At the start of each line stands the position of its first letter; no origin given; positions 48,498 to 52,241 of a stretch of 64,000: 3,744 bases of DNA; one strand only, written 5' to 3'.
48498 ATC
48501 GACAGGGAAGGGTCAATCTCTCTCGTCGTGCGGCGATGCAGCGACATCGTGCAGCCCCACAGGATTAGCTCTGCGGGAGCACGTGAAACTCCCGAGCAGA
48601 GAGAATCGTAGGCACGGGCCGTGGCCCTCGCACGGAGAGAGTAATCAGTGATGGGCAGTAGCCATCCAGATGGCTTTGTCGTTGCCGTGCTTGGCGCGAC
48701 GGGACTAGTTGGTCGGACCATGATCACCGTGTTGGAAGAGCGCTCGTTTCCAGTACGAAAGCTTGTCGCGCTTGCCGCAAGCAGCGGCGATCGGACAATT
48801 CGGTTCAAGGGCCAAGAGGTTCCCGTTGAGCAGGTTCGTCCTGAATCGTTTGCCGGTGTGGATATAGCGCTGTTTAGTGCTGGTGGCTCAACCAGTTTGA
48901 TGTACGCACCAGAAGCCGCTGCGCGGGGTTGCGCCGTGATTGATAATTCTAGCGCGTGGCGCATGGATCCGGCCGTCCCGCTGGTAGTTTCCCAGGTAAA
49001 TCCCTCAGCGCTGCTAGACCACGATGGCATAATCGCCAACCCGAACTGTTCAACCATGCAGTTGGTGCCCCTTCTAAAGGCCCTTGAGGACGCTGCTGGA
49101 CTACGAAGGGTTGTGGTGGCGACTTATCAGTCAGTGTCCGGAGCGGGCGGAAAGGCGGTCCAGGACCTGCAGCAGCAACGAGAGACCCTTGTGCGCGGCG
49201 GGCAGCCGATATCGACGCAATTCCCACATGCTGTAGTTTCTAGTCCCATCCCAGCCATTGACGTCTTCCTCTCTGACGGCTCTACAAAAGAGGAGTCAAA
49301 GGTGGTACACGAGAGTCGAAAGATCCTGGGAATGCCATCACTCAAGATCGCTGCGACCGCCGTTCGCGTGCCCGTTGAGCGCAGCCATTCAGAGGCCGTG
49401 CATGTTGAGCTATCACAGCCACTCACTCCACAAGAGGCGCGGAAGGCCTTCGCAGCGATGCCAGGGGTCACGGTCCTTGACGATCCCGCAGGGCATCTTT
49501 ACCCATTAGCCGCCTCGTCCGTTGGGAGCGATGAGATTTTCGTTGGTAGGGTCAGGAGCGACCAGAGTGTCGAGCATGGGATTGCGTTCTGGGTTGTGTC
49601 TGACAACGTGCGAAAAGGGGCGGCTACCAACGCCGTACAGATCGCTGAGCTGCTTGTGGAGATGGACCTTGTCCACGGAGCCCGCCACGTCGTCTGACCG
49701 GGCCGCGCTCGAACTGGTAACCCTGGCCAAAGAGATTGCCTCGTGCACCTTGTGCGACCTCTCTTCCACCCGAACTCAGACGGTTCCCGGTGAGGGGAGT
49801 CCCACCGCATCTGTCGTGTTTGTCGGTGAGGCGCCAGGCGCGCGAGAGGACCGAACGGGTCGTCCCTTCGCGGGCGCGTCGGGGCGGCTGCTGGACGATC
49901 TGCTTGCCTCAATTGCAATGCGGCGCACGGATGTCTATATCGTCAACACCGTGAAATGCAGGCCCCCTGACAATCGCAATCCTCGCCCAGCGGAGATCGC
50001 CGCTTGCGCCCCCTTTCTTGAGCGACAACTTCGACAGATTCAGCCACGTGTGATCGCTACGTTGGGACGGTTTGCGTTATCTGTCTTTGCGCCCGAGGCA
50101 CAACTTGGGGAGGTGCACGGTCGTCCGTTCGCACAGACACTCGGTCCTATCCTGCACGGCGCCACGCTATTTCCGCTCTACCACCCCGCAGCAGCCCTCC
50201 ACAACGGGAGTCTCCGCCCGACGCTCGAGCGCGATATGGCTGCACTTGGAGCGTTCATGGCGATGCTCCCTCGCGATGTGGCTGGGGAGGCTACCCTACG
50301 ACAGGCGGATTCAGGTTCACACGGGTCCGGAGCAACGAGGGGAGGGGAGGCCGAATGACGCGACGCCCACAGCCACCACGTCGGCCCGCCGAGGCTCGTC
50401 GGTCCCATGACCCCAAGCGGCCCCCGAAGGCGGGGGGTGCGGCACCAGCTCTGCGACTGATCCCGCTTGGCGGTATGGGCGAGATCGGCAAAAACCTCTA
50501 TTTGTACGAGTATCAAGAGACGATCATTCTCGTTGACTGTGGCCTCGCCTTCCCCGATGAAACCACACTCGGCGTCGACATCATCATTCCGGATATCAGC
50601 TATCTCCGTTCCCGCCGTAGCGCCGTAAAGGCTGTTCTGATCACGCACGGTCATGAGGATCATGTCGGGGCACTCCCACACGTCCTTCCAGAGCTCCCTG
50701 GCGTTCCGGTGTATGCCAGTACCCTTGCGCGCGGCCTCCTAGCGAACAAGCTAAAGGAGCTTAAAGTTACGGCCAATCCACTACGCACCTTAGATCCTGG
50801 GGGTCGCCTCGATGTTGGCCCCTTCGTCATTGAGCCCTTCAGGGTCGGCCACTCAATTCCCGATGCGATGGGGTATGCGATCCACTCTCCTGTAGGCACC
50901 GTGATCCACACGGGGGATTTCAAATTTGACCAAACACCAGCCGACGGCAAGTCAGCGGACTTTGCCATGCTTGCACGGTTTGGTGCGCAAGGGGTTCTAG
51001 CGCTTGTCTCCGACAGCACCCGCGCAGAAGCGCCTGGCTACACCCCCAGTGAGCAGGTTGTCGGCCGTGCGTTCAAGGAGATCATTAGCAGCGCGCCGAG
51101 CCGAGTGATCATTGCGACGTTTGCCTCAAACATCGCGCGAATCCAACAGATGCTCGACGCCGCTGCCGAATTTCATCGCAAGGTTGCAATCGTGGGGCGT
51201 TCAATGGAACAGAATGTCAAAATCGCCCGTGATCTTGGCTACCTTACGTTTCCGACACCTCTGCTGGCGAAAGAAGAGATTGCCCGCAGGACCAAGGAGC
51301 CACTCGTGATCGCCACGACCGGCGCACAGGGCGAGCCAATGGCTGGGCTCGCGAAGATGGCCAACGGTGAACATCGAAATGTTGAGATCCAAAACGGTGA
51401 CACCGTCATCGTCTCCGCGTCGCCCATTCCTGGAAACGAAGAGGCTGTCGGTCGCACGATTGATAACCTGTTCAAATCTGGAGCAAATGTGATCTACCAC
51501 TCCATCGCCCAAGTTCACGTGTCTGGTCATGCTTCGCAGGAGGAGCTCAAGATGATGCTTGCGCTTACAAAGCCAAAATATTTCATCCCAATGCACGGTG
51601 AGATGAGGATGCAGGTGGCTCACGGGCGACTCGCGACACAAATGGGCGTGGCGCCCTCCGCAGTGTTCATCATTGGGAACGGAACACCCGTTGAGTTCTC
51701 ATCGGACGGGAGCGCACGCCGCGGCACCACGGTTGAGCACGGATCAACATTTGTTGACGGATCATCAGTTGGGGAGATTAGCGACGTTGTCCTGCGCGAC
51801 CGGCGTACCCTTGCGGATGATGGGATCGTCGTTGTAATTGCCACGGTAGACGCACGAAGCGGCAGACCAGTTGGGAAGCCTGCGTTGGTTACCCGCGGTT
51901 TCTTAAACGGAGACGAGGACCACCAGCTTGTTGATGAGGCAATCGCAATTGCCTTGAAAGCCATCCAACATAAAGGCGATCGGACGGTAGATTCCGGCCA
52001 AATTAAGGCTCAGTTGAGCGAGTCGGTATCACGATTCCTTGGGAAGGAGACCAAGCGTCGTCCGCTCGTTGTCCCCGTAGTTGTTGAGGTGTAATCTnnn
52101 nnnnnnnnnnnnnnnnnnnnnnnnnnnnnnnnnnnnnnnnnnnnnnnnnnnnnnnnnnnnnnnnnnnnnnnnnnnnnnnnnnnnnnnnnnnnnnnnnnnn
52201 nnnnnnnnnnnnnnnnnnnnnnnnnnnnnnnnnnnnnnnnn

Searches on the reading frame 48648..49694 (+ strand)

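Call 41: search_protein_families(library=pfam, proteins=[window:48648-49694:+], max_evalue=0.00001)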
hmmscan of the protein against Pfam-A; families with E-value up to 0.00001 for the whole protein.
window:48648-49694:+ (349 aa): 2 families
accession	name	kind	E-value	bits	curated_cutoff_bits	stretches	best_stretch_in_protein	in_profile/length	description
PF02774.23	Semialdhyde_dhC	-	1.1e-45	156.5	26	1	143-323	1-184/184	Semialdehyde dehydrogenase, dimerisation domain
PF01118.30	Semialdhyde_dh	-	1.2e-29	103.7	26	1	12-123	2-119/121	Semialdehyde dehydrogenase, NAD binding domain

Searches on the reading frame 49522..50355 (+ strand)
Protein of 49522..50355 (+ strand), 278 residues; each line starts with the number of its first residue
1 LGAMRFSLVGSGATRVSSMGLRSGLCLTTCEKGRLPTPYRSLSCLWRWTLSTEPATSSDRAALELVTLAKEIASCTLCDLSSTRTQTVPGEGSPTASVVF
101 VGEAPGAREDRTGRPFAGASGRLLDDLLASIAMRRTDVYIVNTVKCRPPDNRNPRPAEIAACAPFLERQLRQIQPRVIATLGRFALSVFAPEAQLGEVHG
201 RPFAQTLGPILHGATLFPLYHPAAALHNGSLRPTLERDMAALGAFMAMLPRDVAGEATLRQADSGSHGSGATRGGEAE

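Call 41: search_protein_families(library=pfam, proteins=[window:49522-50355:+], max_evalue=0.00001)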
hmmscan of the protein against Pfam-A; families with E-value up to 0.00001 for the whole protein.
window:49522-50355:+ (278 aa): 1 family
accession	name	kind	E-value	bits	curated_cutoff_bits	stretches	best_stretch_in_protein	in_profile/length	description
PF03167.25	UDG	-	6.7e-38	130.4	24.3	1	89-230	1-126/141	Uracil DNA glycosylase superfamily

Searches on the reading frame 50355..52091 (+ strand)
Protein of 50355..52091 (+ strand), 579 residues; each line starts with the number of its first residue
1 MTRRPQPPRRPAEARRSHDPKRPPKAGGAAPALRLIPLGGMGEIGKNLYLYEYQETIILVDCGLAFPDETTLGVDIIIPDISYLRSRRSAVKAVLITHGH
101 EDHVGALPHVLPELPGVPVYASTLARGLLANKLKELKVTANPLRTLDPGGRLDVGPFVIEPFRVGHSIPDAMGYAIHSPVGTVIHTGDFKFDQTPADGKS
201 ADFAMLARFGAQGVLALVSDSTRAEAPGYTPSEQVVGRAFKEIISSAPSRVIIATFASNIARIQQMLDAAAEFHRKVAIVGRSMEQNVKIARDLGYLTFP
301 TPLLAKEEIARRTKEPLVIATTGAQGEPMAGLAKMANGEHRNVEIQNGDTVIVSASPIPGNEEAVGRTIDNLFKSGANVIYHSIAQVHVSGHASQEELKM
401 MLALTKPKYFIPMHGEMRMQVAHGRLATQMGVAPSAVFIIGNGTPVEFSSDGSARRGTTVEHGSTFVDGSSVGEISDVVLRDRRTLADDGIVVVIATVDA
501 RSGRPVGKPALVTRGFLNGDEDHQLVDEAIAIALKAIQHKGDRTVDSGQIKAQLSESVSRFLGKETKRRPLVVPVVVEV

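Call 41: search_protein_families(library=pfam, proteins=[window:50355-52091:+], max_evalue=0.00001)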
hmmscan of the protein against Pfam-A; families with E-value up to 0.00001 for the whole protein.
window:50355-52091:+ (579 aa): 5 families
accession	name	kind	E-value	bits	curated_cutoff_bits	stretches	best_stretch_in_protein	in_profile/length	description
PF22505.1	RNase_J_b_CASP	-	7e-47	158.8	27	1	249-372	2-126/126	Ribonuclease J, beta-CASP domain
PF17770.6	RNase_J_C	-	1.9e-23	83.8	23.8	1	479-579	1-102/102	Ribonuclease J C-terminal domain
PF00753.33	Lactamase_B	-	4.5e-14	53.3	22.7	1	45-200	5-161/196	Metallo-beta-lactamase superfamily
PF12706.13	Lactamase_B_2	-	8.1e-13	48.9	27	1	58-205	3-161/200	Beta-lactamase superfamily domain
PF07521.17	RMMBL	-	3.6e-12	46.5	21.6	1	382-431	7-57/63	Zn-dependent metallo-hydrolase RNA specificity domain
